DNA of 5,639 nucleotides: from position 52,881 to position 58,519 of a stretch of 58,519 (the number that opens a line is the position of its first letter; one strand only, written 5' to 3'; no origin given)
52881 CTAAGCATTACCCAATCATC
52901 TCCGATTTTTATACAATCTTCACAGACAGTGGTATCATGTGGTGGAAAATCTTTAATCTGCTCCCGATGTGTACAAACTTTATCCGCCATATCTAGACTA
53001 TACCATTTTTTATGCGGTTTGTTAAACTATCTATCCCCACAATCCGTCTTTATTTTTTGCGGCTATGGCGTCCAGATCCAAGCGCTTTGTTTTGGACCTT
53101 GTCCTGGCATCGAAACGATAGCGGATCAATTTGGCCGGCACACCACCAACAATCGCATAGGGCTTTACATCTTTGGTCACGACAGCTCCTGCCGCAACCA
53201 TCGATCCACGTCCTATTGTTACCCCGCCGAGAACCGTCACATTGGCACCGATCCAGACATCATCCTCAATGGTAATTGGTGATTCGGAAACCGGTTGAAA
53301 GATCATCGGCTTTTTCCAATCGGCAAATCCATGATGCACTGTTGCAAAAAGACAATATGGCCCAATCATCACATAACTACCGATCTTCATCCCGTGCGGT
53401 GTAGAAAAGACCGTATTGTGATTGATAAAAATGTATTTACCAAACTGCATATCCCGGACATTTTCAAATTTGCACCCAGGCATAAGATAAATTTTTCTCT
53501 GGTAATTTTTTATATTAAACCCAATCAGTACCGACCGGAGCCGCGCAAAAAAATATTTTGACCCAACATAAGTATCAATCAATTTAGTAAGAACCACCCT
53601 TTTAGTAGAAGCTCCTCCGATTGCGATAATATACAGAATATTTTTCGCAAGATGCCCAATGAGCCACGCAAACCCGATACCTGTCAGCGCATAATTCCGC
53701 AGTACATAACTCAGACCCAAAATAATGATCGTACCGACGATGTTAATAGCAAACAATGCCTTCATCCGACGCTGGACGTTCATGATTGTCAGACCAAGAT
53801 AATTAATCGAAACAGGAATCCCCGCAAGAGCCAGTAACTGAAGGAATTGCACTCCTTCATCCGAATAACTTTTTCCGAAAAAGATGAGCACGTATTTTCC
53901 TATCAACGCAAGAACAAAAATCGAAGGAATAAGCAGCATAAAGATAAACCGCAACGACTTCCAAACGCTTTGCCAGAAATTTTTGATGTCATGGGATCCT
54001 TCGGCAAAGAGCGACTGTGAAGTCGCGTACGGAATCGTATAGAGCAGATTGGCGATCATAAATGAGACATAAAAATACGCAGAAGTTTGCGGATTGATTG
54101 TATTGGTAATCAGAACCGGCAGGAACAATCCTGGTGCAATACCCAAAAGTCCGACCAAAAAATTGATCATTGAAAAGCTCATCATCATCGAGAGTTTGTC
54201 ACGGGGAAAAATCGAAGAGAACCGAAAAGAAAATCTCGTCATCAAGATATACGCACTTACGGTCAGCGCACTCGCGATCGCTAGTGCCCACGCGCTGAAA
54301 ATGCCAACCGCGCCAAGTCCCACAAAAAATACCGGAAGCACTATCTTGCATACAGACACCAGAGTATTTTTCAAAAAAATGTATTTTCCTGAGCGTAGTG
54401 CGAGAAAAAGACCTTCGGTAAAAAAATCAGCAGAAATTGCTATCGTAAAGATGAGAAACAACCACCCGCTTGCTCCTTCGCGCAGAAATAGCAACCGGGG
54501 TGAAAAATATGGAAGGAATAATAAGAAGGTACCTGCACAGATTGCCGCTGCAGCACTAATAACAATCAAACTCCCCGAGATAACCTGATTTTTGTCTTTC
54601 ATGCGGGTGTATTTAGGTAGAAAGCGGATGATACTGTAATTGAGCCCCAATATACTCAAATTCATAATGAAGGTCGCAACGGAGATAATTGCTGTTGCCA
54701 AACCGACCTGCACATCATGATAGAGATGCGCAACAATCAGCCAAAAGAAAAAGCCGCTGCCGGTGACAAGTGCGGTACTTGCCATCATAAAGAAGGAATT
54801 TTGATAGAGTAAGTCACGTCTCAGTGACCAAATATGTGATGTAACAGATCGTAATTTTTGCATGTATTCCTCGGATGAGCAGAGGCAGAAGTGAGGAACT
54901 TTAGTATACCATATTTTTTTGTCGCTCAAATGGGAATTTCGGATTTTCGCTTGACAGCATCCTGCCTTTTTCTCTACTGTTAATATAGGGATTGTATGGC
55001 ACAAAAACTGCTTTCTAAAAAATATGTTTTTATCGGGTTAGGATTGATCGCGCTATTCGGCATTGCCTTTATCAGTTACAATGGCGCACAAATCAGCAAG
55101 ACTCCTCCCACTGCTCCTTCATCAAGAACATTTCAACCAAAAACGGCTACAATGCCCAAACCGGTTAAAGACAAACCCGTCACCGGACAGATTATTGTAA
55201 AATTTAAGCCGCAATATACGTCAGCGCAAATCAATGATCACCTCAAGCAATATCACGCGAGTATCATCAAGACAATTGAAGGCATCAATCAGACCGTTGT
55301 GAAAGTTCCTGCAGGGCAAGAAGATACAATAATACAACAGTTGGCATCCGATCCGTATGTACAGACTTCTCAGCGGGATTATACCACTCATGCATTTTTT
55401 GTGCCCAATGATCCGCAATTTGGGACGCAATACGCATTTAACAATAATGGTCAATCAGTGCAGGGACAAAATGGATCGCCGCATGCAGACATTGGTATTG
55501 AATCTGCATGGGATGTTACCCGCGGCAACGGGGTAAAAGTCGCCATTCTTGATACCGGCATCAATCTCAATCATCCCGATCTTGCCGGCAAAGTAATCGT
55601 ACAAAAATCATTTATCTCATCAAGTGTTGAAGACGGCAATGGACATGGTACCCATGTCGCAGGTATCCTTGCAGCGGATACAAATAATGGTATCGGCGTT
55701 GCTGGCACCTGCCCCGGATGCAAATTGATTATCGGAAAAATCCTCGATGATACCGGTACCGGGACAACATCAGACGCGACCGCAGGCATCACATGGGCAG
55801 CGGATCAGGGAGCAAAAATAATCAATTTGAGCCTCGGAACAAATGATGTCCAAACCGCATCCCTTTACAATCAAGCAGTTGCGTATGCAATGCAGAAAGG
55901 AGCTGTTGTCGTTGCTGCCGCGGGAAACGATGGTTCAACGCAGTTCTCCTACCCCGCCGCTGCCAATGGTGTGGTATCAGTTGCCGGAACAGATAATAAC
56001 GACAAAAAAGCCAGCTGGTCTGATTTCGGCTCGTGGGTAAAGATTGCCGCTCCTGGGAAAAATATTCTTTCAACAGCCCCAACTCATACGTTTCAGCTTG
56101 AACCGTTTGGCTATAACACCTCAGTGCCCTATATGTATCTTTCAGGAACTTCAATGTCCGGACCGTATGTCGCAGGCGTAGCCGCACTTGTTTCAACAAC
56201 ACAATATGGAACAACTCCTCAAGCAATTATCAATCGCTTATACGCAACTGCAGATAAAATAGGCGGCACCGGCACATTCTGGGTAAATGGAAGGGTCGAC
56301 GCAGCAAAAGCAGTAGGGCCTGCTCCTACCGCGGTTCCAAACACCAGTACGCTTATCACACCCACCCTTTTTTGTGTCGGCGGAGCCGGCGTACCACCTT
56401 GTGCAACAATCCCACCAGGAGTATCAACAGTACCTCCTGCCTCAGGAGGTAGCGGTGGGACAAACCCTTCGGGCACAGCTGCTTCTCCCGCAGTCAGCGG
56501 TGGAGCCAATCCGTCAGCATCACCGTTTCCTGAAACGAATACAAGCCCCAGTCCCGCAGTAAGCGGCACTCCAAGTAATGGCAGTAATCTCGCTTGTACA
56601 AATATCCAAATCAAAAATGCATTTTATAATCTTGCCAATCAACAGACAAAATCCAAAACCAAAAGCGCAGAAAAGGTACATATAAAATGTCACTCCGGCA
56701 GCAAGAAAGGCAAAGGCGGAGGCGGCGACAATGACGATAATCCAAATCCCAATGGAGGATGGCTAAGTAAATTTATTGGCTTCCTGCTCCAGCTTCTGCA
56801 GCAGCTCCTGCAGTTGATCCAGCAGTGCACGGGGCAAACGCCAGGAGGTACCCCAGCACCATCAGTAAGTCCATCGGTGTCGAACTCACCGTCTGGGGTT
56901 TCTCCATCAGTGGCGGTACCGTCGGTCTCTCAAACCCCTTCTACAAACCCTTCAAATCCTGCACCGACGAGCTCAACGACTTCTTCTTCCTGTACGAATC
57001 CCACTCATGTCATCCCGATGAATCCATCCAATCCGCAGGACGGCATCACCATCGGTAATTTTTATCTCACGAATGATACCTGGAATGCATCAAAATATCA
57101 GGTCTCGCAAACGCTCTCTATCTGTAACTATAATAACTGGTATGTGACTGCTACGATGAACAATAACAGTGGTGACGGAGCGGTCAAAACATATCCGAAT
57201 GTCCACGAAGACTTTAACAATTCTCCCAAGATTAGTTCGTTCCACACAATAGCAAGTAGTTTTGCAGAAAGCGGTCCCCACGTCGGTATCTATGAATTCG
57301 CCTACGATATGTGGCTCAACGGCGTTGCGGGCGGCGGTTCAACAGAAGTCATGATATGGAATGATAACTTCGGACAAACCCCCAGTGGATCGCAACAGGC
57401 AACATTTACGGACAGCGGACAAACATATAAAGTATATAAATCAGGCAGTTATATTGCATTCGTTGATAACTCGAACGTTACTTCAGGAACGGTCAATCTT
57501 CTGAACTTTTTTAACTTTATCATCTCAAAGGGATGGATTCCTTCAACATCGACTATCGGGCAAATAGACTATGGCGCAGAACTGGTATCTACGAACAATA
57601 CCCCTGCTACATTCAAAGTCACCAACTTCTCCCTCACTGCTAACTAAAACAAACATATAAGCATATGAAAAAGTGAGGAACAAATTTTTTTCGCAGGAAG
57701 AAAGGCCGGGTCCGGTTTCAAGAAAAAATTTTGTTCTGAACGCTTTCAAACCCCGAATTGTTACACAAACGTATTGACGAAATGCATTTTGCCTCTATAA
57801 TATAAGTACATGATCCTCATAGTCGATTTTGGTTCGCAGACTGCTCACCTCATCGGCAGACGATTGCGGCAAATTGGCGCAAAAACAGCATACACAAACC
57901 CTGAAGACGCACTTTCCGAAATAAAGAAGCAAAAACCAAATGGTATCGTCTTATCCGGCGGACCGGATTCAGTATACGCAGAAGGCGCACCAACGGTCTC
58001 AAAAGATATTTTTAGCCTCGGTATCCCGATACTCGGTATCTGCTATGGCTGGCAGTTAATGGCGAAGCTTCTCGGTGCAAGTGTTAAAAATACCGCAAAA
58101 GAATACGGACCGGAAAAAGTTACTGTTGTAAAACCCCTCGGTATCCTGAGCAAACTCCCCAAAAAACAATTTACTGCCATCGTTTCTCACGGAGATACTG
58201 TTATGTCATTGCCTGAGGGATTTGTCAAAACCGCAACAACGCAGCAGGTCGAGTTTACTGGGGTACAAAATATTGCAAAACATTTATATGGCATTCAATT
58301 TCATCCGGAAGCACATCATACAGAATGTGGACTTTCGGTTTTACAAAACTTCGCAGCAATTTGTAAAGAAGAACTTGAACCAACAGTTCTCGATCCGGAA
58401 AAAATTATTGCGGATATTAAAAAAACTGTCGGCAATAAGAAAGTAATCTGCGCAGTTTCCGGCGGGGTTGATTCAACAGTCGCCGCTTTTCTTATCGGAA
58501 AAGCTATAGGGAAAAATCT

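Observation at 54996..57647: Surface subtilase-GH12 fusion: a combined protease and glycanase on a long stalk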

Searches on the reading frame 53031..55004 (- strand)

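Call 47: search_protein_families(library=pfam, proteins=[window:53031-55004:-], max_evalue=0.001)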
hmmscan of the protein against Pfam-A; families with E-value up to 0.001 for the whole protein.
window:53031-55004:- (657 aa): 3 families
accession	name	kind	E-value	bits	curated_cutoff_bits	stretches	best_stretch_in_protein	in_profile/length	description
PF00132.30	Hexapep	-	3.1e-13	49.2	27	1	577-611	2-36/36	Bacterial transferase hexapeptide (six repeats)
PF14602.12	Hexapep_2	-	5.1e-10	39.4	27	1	576-611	1-34/34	Hexapeptide repeat of succinyl-transferase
PF01943.22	Polysacc_synt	-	2.4e-08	34.2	28.2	1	67-319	2-252/274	Polysaccharide biosynthesis protein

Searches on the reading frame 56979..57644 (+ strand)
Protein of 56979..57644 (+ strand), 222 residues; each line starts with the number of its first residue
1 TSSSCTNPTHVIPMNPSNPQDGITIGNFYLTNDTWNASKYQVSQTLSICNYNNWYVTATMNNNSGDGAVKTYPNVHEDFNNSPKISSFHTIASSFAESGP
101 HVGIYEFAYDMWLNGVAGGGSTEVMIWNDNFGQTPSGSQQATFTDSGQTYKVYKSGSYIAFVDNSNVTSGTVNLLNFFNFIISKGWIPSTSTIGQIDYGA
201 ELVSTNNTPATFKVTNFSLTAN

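Call 7: search_protein_families(library=pfam, proteins=[window:56979-57644:+], max_evalue=10)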
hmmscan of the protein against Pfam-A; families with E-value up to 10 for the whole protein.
seq(222 aa): 0 families

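Call 8: search_solved_structures(query=window:56979-57644:+, max_evalue=10, show_alignments=3)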
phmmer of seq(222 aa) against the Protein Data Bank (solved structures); distinct sequences matched with E-value up to 10: 6.
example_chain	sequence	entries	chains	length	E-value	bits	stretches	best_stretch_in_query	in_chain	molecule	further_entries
6sdu_A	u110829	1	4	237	1.9e-11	47.1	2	26-174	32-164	Type III effector NopAA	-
3b7m_A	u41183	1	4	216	8e-08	35.2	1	25-204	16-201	CELLULASE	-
1oa4_A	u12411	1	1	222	4.9e-07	32.6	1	28-187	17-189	ENDO-BETA-1,4-GLUCANASE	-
1h0b_A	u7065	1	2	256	3.8e-06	29.7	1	25-204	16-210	CELLULASE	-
2bw8_A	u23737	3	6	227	4.8e-06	29.4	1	25-203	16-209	ENDOGLUCANASE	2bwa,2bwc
4nrh_B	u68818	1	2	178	1.2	11.7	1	146-192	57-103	Chaperone SycD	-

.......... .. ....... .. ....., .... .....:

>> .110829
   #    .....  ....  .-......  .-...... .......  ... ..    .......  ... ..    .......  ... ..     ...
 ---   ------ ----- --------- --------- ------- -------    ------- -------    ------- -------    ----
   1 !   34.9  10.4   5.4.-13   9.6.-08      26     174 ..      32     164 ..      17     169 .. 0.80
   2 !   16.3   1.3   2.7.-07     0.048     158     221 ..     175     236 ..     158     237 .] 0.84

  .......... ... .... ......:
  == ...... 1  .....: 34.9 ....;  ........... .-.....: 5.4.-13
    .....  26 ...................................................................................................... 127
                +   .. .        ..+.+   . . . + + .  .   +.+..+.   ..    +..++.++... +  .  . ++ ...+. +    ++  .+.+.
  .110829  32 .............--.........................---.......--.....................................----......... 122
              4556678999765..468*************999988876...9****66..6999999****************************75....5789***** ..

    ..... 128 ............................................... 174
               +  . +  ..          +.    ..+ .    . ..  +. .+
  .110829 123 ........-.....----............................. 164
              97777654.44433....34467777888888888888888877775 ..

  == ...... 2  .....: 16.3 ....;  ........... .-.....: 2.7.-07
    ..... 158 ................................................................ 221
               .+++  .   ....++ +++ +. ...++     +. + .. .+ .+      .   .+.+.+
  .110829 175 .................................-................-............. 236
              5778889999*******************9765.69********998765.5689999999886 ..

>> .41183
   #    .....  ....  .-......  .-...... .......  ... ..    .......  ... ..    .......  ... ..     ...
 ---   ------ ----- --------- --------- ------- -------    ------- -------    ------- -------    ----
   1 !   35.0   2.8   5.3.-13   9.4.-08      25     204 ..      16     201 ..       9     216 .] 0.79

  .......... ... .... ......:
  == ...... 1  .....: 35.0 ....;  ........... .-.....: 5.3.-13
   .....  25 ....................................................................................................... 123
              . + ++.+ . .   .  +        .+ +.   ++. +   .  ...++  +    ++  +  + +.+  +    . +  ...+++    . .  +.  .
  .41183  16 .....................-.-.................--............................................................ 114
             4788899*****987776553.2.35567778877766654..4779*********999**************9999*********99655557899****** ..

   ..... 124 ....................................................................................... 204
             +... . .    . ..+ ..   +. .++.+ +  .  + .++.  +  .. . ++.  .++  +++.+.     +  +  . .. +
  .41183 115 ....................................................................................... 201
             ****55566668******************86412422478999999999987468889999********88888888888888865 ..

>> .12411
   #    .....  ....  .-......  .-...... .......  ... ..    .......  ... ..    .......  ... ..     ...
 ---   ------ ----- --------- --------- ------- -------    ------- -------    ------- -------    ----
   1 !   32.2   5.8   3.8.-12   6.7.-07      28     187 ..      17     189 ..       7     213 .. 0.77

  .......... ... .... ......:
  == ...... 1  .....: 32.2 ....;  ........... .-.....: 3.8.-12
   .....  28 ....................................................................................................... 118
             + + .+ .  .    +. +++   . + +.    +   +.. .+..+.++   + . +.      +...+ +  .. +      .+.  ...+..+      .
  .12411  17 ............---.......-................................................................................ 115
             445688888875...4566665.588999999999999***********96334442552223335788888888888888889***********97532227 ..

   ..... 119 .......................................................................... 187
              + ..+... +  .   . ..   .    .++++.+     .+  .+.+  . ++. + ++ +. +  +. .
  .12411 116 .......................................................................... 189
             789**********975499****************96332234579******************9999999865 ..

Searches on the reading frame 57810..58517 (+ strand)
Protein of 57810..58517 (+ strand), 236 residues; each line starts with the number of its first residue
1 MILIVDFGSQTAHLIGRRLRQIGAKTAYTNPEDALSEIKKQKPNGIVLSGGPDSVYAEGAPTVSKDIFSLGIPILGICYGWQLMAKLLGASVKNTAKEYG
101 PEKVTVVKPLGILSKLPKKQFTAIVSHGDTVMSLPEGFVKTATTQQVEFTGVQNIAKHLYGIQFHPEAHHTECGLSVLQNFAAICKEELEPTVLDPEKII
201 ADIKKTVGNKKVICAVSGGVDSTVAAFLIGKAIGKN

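Call 47: search_protein_families(library=pfam, proteins=[window:57810-58517:+], max_evalue=0.001)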
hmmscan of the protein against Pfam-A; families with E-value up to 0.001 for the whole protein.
window:57810-58517:+ (236 aa): 4 families
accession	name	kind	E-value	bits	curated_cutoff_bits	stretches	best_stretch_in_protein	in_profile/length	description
PF00117.34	GATase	-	1.7e-38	132.7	22.8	1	3-182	1-187/190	Glutamine amidotransferase class-I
PF07722.19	Peptidase_C26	-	2.6e-09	37.6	20.5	1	65-167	99-219/219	Peptidase C26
PF02540.23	NAD_synthase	-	6.1e-05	22.7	21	1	199-235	8-44/242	NAD synthase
PF01965.30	DJ-1_PfpI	-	7.5e-05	23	26.6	0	29-86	48-109/165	DJ-1/PfpI family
